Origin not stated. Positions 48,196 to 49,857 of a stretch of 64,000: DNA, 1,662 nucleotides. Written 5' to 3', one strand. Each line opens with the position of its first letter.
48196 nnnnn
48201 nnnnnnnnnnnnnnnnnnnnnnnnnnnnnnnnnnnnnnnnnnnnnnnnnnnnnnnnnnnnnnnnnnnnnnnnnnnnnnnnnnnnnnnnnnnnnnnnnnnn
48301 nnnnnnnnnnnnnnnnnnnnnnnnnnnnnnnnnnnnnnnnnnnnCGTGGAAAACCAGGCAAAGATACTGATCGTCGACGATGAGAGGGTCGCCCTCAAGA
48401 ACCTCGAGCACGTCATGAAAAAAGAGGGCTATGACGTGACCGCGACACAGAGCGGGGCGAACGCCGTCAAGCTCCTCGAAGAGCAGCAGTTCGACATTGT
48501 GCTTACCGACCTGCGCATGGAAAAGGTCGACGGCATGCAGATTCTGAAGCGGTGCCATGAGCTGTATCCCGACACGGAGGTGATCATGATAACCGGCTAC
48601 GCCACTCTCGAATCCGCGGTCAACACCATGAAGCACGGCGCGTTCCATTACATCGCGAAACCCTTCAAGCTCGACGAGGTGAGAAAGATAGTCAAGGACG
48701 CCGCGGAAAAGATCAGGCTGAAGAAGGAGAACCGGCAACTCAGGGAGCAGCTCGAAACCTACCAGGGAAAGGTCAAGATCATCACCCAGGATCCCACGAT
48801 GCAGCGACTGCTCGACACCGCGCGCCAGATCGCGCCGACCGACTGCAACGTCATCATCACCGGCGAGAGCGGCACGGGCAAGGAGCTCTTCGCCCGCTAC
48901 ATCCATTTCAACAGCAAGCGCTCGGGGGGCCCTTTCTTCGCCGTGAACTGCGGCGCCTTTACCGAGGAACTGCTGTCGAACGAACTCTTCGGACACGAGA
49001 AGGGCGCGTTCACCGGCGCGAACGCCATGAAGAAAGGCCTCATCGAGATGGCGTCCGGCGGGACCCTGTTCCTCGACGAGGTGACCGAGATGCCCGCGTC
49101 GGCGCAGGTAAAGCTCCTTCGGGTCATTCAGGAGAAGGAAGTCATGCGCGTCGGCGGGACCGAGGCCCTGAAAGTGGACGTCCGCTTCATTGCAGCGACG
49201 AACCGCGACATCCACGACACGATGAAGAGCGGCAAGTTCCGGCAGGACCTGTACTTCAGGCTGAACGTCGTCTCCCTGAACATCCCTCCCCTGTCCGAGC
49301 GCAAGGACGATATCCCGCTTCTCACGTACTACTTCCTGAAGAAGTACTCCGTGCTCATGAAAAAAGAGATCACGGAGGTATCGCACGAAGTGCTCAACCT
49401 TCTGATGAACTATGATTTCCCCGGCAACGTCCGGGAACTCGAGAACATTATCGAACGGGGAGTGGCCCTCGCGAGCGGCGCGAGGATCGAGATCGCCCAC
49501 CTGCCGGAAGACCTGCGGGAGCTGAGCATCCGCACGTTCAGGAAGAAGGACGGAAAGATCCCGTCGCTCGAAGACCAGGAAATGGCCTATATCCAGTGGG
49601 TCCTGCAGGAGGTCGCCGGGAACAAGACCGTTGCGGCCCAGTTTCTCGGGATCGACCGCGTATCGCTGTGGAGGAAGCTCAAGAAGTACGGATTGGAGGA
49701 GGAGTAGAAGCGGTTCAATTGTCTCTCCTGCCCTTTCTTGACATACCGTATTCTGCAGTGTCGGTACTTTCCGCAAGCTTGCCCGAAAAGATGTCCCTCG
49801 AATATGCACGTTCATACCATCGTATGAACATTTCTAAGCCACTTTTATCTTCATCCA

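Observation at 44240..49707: Operon REC-Lon, histidine kinase, sigma-54 activator, divergent from a sigma-54-driven Usp/TSUP operon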

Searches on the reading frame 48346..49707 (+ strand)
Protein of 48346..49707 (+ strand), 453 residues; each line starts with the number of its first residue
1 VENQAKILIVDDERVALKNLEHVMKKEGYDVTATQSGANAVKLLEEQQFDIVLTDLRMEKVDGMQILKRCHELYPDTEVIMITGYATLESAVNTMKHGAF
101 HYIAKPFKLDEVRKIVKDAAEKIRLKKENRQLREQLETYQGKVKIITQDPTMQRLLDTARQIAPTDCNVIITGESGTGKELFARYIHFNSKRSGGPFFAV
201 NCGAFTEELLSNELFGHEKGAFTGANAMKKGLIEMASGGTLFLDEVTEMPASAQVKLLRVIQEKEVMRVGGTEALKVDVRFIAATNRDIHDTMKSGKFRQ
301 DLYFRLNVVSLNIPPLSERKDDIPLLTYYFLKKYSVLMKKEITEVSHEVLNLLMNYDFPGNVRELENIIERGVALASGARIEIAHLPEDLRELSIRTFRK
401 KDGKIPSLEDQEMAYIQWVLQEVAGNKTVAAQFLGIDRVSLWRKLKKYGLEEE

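Call 4: search_protein_families(library=pfam, proteins=[window:48346-49707:+], max_evalue=0.001)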
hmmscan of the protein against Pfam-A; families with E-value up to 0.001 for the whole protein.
window:48346-49707:+ (453 aa): 9 families
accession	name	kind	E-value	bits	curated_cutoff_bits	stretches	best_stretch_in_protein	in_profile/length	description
PF00158.32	Sigma54_activat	-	2.1e-70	236.2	20.2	1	145-311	1-167/168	Sigma-54 interaction domain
PF00072.30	Response_reg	-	4.1e-30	104.6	30.2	1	7-116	1-110/111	Response regulator receiver domain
PF25601.1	AAA_lid_14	-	5.1e-26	90.8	27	1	318-394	2-78/87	AAA+ ATPase lid domain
PF14532.12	Sigma54_activ_2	-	2.6e-22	80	25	1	150-316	5-138/138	Sigma-54 interaction domain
PF02954.25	HTH_8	-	1.4e-12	47.6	22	1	407-448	1-42/42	Bacterial regulatory protein, Fis family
PF07728.20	AAA_5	-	2.8e-11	44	22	1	168-288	1-124/139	AAA domain (dynein-related subfamily)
PF00004.35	AAA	-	8.3e-06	26.7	21.2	1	169-292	1-117/131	ATPase family associated with various cellular activities (AAA)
PF01078.27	Mg_chelatase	-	1.5e-05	25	20.3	0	224-286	93-157/207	Magnesium chelatase, subunit ChlI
PF00493.29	MCM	-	0.00025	20.7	23.3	1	165-290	56-176/224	MCM P-loop domain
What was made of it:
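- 48346..49707 (+): NtrC-type sigma-54 activator: REC, AAA+ with GAFTGA, and HTH_8. Call 4.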

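Call 45: search_protein_families(library=ncbifam, proteins=[window:48346-49707:+], max_evalue=0.001)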
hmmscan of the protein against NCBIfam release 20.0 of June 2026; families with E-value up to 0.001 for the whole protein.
window:48346-49707:+ (453 aa): 121 families (the best 25 are shown)
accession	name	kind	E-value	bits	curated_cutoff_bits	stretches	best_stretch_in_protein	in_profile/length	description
NF008469.0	PRK11361.1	equivalog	5.5e-140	467.1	714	1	1-451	1-457/461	acetoacetate metabolism transcriptional regulator AtoC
TIGR01818.1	ntrC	equivalog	8.2e-124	413.9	558.6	1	7-395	1-386/463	nitrogen regulation protein NR(I)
NF007689.0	PRK10365.1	equivalog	1.1e-116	390.2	760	1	3-446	4-440/441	sigma-54-dependent response regulator transcription factor ZraR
NF011695.0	PRK15115.1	equivalog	9.9e-116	387.1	763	1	3-451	5-439/445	two-component system response regulator GlrR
TIGR02915.1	PEP_resp_reg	equivalog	1.7e-114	383.1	502.6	1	7-450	1-444/445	PEP-CTERM-box response regulator transcription factor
NF051870.1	NAssimRespRegNtrX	equivalog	1.5e-112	376.8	600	1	5-450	2-452/452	nitrogen assimilation response regulator NtrX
NF041552.1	TF_PrdR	equivalog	3e-106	356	795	1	117-449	245-577/577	sigma-54 dependent transcriptional regulator PrdR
NF049963.1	RespRegFlgRCampy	domain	5.7e-106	354.9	750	1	7-450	3-429/429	fla regulon two-component system response regulator FlgR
NF041946.1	LuxO_transreg_Vib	equivalog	1.2e-101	340.8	800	1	25-403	17-393/463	quorum-sensing sigma-54 dependent transcriptional regulator LuxO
TIGR01817.1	nifA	equivalog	1.4e-101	340.9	528.85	1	113-386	168-438/534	nif-specific transcriptional activator NifA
NF008176.1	PRK10923.1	equivalog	7.2e-100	334.8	620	1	4-395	3-390/469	nitrogen regulation protein NR(I)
NF050807.1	TransRegFlbDCaul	equivalog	6e-98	328.6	750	1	7-449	3-439/454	sigma-54-dependent transcriptional regulator FlbD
NF038308.1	RNA_repair_RtcR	equivalog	4.4e-96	322.8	650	1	4-450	28-518/530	RNA repair transcriptional activator RtcR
NF003451.0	PRK05022.1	equivalog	8.3e-92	308.5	476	1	123-451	166-511/512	nitric oxide reductase transcriptional regulator NorR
TIGR02329.1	propionate_PrpR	equivalog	3.9e-89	299.7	499.2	1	110-447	173-526/526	propionate catabolism operon regulatory protein PrpR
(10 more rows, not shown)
